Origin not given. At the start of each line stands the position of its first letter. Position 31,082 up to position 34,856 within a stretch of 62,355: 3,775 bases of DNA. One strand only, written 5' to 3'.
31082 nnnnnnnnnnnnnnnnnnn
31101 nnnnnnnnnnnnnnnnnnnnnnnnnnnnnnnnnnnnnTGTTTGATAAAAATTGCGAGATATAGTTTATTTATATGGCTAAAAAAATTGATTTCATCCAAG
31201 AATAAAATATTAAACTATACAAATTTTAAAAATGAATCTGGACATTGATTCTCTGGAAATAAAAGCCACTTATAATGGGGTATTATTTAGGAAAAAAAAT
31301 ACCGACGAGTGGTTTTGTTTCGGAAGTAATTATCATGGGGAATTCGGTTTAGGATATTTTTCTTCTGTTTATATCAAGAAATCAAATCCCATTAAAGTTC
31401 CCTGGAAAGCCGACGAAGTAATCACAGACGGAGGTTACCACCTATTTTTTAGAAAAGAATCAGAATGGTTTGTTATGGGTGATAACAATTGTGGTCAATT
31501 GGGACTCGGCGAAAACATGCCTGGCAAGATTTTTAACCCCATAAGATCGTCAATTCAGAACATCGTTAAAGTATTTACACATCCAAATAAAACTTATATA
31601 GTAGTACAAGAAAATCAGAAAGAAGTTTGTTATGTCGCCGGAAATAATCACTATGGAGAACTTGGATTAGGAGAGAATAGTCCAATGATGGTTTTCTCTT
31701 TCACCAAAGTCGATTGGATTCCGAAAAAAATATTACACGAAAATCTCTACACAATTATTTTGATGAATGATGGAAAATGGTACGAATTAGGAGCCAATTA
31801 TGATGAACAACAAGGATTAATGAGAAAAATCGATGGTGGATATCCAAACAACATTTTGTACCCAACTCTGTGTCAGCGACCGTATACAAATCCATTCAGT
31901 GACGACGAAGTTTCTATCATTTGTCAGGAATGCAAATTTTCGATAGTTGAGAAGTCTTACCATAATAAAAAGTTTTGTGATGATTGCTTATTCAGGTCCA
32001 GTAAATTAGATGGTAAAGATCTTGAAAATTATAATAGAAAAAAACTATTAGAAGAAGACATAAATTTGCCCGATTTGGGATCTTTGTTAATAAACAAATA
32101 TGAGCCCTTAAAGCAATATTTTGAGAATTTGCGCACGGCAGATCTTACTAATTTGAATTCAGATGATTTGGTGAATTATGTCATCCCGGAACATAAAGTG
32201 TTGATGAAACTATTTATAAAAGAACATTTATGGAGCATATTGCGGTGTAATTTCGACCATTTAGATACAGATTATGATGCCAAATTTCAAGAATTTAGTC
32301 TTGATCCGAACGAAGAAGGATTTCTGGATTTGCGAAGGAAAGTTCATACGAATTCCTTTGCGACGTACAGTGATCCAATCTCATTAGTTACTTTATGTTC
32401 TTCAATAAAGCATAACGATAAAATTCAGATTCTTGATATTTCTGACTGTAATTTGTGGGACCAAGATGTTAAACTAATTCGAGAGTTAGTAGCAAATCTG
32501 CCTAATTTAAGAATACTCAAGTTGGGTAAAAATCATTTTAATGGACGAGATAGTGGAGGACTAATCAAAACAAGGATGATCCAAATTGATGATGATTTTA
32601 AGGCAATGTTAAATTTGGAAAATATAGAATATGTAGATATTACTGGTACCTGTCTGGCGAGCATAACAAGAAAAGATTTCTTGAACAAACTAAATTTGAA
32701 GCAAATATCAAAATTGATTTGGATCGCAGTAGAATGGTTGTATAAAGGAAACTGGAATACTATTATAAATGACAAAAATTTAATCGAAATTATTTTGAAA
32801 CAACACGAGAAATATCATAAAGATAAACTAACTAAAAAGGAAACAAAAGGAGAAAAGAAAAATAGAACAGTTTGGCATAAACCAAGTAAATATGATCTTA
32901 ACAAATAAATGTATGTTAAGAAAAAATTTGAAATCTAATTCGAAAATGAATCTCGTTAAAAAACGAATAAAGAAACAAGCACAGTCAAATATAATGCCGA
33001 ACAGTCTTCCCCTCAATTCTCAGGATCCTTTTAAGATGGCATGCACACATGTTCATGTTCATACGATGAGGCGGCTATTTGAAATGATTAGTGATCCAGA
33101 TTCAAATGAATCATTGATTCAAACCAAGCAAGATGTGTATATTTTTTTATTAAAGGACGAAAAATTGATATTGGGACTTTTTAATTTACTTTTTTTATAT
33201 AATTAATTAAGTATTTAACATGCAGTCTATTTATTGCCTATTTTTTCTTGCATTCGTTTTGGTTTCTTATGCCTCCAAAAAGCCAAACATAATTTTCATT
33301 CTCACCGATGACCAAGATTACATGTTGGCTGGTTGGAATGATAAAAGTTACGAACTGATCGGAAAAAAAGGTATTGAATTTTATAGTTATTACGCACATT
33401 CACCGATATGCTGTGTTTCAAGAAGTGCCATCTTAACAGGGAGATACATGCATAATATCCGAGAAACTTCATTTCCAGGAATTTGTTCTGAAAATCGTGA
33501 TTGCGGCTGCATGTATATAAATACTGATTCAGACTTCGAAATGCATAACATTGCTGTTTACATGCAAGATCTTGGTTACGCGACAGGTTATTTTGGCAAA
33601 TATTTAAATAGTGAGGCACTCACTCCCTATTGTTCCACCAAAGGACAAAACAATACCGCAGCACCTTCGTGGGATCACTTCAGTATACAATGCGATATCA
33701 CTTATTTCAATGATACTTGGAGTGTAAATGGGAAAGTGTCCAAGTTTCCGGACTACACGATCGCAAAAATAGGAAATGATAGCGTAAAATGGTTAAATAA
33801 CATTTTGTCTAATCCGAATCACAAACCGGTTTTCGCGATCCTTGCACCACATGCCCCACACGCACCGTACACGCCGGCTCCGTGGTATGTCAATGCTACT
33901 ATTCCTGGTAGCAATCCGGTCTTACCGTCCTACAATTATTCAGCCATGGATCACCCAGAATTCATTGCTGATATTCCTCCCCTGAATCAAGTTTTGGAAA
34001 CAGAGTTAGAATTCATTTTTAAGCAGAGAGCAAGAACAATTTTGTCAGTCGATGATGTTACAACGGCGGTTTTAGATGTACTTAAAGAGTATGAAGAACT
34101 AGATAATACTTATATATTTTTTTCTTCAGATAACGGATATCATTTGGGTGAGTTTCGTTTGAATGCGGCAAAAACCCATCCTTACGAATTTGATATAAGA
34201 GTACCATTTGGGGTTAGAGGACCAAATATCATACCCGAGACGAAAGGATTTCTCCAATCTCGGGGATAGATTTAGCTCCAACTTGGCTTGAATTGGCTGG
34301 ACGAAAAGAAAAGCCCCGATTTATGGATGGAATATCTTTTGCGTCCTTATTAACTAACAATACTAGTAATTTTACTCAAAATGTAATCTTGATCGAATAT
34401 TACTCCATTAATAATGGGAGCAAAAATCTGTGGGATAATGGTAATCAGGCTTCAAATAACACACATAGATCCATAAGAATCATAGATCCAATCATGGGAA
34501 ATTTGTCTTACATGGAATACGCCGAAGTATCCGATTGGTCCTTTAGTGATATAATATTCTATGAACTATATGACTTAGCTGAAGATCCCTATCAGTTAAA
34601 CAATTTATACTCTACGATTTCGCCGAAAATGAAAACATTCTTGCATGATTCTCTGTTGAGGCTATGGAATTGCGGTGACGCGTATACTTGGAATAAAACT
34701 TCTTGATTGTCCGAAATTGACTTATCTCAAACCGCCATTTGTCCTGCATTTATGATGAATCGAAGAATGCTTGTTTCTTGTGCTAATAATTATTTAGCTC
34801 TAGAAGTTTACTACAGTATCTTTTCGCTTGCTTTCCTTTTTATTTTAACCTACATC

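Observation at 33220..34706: Two sulfatase paralogs with non-canonical C-C-[V/I]-S-R formylglycine motif; one inactivated by a single-base homopolymer deletion, the other carrying a C-terminal TM anchor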

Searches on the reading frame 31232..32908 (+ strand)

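Call 65: search_protein_families(library=pfam, proteins=[window:31232-32908:+], max_evalue=0.01)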
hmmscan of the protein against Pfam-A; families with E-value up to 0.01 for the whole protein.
window:31232-32908:+ (558 aa): 2 families
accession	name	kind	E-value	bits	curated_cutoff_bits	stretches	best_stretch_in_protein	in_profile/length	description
PF25390.1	WD40_RLD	-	2.6e-15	57.1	150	1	23-198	159-334/363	RCC1-like domain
PF00415.24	RCC1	-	1.6e-07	32.2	21.7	0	80-103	5-26/50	Regulator of chromosome condensation (RCC1) repeat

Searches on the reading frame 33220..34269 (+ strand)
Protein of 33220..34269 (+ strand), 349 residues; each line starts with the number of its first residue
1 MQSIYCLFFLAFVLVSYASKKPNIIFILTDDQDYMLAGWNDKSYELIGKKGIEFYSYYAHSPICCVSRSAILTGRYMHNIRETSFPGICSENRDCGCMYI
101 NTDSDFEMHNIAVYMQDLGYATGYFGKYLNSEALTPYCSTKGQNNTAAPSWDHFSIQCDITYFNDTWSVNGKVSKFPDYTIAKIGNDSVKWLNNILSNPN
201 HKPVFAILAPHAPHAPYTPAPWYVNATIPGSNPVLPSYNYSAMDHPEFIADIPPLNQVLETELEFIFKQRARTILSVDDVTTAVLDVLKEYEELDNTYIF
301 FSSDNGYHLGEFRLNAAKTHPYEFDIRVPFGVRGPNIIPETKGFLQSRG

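Call 5: search_protein_families(library=pfam, proteins=[window:33220-34269:+], max_evalue=0.01)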
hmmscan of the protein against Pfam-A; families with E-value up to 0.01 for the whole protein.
window:33220-34269:+ (349 aa): 1 family
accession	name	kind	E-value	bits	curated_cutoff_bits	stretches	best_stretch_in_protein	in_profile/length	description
PF00884.28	Sulfatase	-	2.2e-34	119.6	25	1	22-340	1-279/301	Sulfatase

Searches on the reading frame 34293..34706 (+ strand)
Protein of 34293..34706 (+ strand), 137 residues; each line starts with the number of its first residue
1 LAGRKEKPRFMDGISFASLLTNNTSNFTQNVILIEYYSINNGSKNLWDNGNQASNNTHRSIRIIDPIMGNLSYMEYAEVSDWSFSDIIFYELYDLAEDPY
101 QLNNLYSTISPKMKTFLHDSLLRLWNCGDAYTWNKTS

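Call 5: search_protein_families(library=pfam, proteins=[window:34293-34706:+], max_evalue=0.01)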
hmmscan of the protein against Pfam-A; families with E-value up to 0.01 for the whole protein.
window:34293-34706:+ (137 aa): 1 family
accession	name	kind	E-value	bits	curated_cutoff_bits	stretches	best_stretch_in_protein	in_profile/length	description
PF16347.10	SGSH_C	-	9.5e-07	29.5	29.3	1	85-118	111-145/154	N-sulphoglucosamine sulphohydrolase, C-terminal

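Call 74: list_cluster_members(proteins=[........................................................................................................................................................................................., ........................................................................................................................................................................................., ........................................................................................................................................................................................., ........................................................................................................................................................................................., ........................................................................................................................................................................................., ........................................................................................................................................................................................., window:34323-34703:+, window:34293-34703:+])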
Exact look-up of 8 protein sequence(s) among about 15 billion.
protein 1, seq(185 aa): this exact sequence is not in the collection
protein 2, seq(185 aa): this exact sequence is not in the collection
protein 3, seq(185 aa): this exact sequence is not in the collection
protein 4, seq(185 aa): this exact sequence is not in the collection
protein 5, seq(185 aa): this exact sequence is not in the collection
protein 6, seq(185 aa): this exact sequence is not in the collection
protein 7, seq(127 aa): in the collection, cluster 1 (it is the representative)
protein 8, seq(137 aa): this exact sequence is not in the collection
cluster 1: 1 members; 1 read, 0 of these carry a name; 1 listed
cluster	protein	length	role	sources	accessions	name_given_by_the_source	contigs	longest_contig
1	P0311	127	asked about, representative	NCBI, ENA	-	-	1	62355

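Call 75: find_homologous_proteins(query=P0311, max_evalue=1e-20)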
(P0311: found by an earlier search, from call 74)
Query P0311 (127 aa): 1 proteins with E <= 1e-20 among 3 candidates.
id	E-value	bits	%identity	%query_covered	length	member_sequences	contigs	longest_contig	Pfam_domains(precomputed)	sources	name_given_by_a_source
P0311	3.0e-79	281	100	100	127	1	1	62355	-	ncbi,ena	-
